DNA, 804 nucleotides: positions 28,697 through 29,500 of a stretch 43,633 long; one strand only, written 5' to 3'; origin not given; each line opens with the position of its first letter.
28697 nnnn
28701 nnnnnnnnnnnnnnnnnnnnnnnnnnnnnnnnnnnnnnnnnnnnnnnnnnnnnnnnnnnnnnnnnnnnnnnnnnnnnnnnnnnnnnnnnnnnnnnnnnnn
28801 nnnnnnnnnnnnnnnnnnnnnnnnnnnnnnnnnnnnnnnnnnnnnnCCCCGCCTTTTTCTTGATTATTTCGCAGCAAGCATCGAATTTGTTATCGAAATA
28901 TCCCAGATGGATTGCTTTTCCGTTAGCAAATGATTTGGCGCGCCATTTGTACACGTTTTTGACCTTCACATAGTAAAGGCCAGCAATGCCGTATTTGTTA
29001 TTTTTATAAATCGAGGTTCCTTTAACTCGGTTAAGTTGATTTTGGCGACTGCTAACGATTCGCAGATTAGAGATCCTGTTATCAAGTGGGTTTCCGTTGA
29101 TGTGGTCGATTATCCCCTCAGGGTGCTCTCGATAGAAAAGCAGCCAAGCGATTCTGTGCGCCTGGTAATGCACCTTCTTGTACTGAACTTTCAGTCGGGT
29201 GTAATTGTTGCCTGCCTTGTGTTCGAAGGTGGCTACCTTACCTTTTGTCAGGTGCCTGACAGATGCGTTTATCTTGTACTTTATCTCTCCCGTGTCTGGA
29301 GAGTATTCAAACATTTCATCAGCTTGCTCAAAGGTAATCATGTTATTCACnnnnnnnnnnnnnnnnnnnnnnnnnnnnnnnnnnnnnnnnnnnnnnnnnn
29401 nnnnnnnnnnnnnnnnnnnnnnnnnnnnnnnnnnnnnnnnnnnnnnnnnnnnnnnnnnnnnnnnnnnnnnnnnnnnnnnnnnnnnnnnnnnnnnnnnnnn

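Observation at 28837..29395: HNH paralog 4 lies antisense inside the structural operon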

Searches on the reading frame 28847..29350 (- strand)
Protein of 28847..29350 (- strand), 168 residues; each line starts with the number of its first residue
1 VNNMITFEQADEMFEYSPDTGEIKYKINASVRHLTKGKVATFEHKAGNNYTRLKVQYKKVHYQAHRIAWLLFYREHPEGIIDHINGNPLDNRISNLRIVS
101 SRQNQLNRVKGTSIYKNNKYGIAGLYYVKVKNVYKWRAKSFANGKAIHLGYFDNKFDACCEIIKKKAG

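Call 5: search_protein_families(library=pfam, proteins=[window:28847-29350:-], max_evalue=0.01)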
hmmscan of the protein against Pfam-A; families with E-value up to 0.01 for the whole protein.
window:28847-29350:- (168 aa): 1 family
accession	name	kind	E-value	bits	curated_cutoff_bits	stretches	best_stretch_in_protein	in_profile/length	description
PF13392.12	HNH_3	-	8.7e-16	57.7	24.8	1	62-105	1-45/46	HNH endonuclease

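Call 12: search_dna_similar(query=window:28847-29350:-, collection=phages, mode=protein, max_rows=40)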
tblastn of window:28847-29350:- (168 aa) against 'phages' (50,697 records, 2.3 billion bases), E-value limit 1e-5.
Records with a match: 2854; places in all: 4173; records where one place covers at least 80% of the query: 1896.
Best place of each record, by identity: <60% 2854.
By first word of the organism name: Salmonella 673; Escherichia 488; Vibrio 433; Klebsiella 424; Acinetobacter 87; Streptococcus 85; Pectobacterium 71; Pseudomonas 64; Shigella 44; Brucella 41; and 80 more.
By host as written in the record: - 617; Klebsiella pneumoniae 215; Escherichia coli 173; Salmonella enterica 79; Salmonella enterica subsp. enterica serovar Typhimurium 63; Salmonella sp. 60; Salmonella enterica subsp. enterica serovar Enteritidis 54; Salmonella enterica subsp. enterica serovar Enteritidis PT1 51; and 618 more.
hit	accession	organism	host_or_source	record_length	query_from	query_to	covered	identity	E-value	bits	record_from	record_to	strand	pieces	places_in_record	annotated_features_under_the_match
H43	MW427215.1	Salmonella phage vB_SpuS_NX263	Salmonella enterica subsp. enterica ...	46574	12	164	91%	42.9%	4e-21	94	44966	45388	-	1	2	hypothetical protein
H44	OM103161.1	Klebsiella phage KpnS_VR6602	Klebsiella pneumoniae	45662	11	167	93%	41.1%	6e-15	77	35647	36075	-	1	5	HNH homing endonuclease | hypothetical protein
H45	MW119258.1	Klebsiella phage vB_KpnS_MK54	Klebsiella pneumoniae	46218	11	167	93%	41.1%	6e-15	77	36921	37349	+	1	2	homing endonuclease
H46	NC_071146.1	Klebsiella phage vB_KpnS_MK54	Klebsiella pneumoniae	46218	11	167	93%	41.1%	6e-15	77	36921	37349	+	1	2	HNH endonuclease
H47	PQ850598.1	Escherichia phage ClaudiaMuster_Bas77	Escherichia coli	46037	12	164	91%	42.2%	5e-21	94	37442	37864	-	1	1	HNH endonuclease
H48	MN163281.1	Klebsiella phage KpCHEMY26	Klebsiella pneumoniae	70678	3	159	93%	40.8%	2e-21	95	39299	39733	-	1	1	holliday junction resolvase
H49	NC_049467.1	Klebsiella phage KpCHEMY26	Klebsiella pneumoniae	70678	3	159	93%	40.8%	2e-21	95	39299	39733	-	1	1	RusA-like Holliday junction resolvase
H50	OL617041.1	Flyfo siphovirus Tbat1_6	Pteropus tonganus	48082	11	167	93%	40.5%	6e-14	74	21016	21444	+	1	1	HNH endonuclease | hypothetical protein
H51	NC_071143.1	Flyfo siphovirus Tbat1_6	Pteropus tonganus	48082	11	167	93%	40.5%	6e-14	74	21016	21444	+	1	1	HNH endonuclease | hypothetical protein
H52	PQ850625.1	Escherichia phage SandraMuster_Bas78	Escherichia coli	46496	12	164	91%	41.6%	7e-20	91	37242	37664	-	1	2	HNH endonuclease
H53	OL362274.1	Escherichia phage HC6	Escherichia coli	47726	12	164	91%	41.6%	3e-18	86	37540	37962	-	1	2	HNH endonuclease motif protein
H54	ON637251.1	Escherichia phage 6947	Escherichia coli UCS2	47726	12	164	91%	41.6%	3e-18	86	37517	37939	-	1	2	HNH endonuclease motif protein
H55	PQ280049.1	Escherichia phage HC8A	Escherichia coli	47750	12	164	91%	41.6%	3e-18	86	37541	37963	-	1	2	HNH endonuclease motif-containing protein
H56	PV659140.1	Salmonella phage vB_StyS_KFSST1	Salmonella enterica subsp. enterica ...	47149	5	153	89%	42.5%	4e-20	92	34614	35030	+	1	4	HNH endonuclease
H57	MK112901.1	Salmonella virus KFS-SE2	Salmonella enterica subsp. enterica ...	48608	5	153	89%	42.5%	4e-20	92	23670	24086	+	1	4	hypothetical protein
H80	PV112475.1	Salmonella phage LPST49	Salmonella sp. LST3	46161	5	153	89%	40.5%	4e-19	89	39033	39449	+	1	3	hypothetical protein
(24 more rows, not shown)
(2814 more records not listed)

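Call 14: find_homologous_proteins(query=window:28847-29341:-)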
Query window:28847-29341:- (165 aa): 70 proteins with E <= 0.001 among 84 candidates.
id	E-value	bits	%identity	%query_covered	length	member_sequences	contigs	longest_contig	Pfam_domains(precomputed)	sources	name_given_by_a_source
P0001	8.3e-107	372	99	100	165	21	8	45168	PF13392.13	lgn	-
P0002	1.2e-73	264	70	100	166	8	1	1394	PF13392.13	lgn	-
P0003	8.6e-67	242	64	100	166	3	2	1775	PF13392.13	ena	-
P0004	2.0e-66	241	65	100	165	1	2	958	PF13392.13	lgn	-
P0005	8.1e-64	233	60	99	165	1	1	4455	PF13392.13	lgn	-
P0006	3.8e-26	110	42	94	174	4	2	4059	PF00847.27,PF13392.13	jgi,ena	jgi:hypothetical protein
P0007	8.8e-25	106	43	64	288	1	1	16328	PF13392.13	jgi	jgi:HNH endonuclease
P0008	6.4e-21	93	40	92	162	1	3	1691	PF00847.27,PF13392.13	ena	-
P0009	8.3e-19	86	40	93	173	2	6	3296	PF13392.13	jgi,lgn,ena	jgi:hypothetical protein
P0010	4.7e-18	84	38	90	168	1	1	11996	PF13392.13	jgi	jgi:hypothetical protein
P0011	5.7e-18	83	39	94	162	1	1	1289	PF13392.13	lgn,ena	-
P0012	7.9e-18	83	41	90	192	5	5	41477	PF13392.13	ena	-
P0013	9.4e-18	83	37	98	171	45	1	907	PF00847.27,PF13392.13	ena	-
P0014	1.4e-16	79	37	93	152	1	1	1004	PF13392.13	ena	-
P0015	1.4e-16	79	39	94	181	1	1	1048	PF13392.13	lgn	-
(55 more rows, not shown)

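Call 15: find_encoding_contigs(protein=P0001, flank=4000, max_places=10)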
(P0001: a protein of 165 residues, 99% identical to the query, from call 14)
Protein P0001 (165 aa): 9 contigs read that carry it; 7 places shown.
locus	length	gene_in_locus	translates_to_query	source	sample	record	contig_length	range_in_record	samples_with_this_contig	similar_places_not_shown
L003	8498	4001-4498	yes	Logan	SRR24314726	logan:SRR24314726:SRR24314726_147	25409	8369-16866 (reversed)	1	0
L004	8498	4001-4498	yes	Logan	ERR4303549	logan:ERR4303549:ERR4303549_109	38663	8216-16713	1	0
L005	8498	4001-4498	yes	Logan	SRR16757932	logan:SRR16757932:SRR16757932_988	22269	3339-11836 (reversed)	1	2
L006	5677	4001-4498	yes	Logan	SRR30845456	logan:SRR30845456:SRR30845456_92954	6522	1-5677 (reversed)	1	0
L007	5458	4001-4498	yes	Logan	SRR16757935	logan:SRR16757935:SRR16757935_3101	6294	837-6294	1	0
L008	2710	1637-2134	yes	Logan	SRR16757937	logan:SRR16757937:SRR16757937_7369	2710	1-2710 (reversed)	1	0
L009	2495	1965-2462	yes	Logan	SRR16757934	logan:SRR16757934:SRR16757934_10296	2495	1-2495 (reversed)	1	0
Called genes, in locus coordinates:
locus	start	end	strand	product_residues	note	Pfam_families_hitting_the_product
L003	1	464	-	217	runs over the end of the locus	PF25688:P22_gp7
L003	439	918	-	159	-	PF11039:DUF2824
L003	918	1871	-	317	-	PF16532:Phage_tail_NK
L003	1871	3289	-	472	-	PF11134:Phage_stabilise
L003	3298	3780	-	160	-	PF11650:P22_Tail-4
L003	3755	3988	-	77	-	-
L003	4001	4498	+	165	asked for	PF13392:HNH_3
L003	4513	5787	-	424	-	PF11651:P22_CoatProtein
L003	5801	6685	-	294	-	-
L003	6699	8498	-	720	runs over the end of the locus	PF16510:P22_portal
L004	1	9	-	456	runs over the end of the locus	PF16928:Inj_translocase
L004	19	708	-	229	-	PF25688:P22_gp7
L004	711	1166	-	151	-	PF11039:DUF2824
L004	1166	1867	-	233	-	PF19220:Rod_CreS (faint)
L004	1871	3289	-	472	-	PF11134:Phage_stabilise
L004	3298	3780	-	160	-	PF11650:P22_Tail-4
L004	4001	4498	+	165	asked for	PF13392:HNH_3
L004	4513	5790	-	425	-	PF11651:P22_CoatProtein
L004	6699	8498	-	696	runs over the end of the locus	PF16510:P22_portal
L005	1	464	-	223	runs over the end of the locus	PF25688:P22_gp7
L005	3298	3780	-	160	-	PF11650:P22_Tail-4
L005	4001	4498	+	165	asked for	PF13392:HNH_3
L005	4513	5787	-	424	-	PF11651:P22_CoatProtein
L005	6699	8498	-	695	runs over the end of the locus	PF16510:P22_portal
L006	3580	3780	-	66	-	PF11650:P22_Tail-4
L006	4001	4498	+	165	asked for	PF13392:HNH_3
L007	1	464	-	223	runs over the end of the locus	PF25688:P22_gp7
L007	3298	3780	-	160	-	PF11650:P22_Tail-4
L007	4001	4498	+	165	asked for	PF13392:HNH_3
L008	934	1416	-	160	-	PF11650:P22_Tail-4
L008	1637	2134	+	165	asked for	PF13392:HNH_3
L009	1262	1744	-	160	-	PF11650:P22_Tail-4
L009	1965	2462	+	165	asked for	PF13392:HNH_3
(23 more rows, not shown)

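Call 16: find_encoding_contigs(protein=window:28847-29341:-, flank=4000, max_places=10)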
Protein window:28847-29341:- (165 aa): 24 contigs read that carry it; 10 places shown.
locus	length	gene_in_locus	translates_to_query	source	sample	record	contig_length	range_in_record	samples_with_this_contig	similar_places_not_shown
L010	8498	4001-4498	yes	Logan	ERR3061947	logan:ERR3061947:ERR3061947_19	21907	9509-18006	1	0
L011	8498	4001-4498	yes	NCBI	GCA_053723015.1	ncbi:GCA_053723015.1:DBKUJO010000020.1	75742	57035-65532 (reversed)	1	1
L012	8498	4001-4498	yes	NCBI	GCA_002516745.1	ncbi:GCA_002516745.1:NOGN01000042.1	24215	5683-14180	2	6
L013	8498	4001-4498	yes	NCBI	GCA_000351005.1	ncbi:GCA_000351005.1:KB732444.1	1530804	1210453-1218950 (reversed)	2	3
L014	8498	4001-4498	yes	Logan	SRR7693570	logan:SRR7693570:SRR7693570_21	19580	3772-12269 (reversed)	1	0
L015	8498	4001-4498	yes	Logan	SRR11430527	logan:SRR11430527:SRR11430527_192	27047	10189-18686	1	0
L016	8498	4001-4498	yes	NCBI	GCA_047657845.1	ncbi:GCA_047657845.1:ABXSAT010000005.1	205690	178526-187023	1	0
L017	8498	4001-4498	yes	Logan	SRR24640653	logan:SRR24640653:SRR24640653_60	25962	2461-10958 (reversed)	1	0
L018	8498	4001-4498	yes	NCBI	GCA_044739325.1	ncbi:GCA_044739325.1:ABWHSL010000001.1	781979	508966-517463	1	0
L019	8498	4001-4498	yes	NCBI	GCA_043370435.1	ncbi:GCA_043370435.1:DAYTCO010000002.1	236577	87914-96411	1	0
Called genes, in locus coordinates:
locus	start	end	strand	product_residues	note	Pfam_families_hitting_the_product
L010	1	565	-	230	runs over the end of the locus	PF25688:P22_gp7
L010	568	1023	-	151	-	PF11039:DUF2824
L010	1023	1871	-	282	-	PF00261:Tropomyosin (weak), PF16532:Phage_tail_NK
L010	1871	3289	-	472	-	PF11134:Phage_stabilise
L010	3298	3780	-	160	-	PF11650:P22_Tail-4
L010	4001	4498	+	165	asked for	PF13392:HNH_3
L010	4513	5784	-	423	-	PF11651:P22_CoatProtein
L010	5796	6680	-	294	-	PF09306:Phage-scaffold (weak)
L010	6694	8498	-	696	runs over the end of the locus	PF16510:P22_portal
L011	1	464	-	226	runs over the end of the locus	PF25688:P22_gp7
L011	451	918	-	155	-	PF11039:DUF2824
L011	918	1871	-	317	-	PF27881:CRWN_N (weak), PF16532:Phage_tail_NK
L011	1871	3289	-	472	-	PF11134:Phage_stabilise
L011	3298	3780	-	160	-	PF11650:P22_Tail-4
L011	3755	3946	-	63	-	-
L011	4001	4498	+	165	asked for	PF13392:HNH_3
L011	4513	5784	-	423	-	PF11651:P22_CoatProtein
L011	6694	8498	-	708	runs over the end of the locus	PF16510:P22_portal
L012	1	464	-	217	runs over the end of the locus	PF25688:P22_gp7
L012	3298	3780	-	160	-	PF11650:P22_Tail-4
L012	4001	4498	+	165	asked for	PF13392:HNH_3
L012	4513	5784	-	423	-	PF11651:P22_CoatProtein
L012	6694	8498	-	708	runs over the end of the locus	PF16510:P22_portal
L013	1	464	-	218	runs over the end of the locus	PF25688:P22_gp7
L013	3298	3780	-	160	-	PF11650:P22_Tail-4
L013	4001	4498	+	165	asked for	PF13392:HNH_3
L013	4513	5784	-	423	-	PF11651:P22_CoatProtein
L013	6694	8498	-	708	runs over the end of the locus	PF16510:P22_portal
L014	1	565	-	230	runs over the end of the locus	PF25688:P22_gp7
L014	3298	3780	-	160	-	PF11650:P22_Tail-4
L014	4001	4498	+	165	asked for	PF13392:HNH_3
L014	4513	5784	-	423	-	PF11651:P22_CoatProtein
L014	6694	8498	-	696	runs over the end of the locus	PF16510:P22_portal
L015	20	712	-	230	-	PF25688:P22_gp7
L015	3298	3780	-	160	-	PF11650:P22_Tail-4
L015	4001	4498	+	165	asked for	PF13392:HNH_3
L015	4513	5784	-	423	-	PF11651:P22_CoatProtein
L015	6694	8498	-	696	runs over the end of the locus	PF16510:P22_portal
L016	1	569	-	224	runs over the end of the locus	PF25688:P22_gp7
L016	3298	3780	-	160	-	PF11650:P22_Tail-4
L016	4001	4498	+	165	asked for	PF13392:HNH_3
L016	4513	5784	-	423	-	PF11651:P22_CoatProtein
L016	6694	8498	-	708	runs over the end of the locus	PF16510:P22_portal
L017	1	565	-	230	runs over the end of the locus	PF25688:P22_gp7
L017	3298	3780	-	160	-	PF11650:P22_Tail-4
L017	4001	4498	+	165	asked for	PF13392:HNH_3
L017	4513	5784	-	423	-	PF11651:P22_CoatProtein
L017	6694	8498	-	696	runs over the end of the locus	PF16510:P22_portal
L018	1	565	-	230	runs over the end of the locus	PF25688:P22_gp7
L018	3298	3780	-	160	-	PF11650:P22_Tail-4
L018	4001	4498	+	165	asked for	PF13392:HNH_3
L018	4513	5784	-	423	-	PF11651:P22_CoatProtein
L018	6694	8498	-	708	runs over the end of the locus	PF16510:P22_portal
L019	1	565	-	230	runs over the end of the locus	PF25688:P22_gp7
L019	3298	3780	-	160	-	PF11650:P22_Tail-4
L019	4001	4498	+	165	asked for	PF13392:HNH_3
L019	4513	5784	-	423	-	PF11651:P22_CoatProtein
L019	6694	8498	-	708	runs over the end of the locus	PF16510:P22_portal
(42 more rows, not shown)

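Call 20: find_encoding_contigs(protein=P0005, flank=4000, max_places=4)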
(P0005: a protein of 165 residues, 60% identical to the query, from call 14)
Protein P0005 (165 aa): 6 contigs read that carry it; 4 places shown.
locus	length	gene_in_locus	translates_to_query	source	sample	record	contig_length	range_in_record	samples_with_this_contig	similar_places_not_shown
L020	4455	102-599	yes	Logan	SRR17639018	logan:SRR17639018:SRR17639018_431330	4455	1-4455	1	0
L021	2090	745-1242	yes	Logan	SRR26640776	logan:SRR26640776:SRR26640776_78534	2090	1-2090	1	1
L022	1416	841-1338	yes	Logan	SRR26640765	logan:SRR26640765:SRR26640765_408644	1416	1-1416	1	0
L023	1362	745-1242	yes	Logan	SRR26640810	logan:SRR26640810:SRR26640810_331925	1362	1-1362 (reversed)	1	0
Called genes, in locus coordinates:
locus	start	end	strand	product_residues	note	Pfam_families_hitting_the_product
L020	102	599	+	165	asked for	PF13392:HNH_3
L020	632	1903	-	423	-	PF11651:P22_CoatProtein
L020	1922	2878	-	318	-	-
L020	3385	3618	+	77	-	PF10834:DUF2560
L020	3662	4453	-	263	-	?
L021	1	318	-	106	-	?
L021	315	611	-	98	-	-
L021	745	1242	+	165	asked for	PF13392:HNH_3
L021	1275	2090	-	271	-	?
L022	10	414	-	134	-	PF13876:Phage_gp49_66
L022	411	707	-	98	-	-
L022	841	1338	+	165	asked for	PF13392:HNH_3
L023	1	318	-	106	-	?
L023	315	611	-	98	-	-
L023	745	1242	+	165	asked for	PF13392:HNH_3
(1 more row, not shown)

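Call 21: find_encoding_contigs(protein=P0003, flank=4000, max_places=4)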
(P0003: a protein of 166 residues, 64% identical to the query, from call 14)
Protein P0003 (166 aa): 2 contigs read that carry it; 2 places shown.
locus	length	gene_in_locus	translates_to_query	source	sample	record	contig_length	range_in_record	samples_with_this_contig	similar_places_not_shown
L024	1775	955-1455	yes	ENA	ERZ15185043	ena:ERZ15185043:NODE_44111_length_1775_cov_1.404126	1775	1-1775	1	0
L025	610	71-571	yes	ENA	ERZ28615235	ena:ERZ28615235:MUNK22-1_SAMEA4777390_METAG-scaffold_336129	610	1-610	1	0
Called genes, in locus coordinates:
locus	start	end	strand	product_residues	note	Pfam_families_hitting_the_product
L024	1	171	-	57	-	?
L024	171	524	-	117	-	PF13876:Phage_gp49_66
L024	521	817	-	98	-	-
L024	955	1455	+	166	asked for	PF13392:HNH_3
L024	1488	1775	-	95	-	?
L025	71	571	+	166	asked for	PF13392:HNH_3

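Call 22: find_encoding_contigs(protein=P0002, flank=4000, max_places=4)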
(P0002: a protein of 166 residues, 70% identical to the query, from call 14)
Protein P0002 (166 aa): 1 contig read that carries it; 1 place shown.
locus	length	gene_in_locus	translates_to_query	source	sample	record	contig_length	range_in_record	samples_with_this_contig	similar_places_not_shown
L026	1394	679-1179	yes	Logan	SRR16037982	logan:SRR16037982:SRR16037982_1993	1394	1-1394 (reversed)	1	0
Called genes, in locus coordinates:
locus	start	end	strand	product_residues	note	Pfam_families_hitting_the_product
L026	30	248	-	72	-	-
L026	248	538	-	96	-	-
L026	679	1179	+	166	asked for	PF13392:HNH_3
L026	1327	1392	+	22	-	?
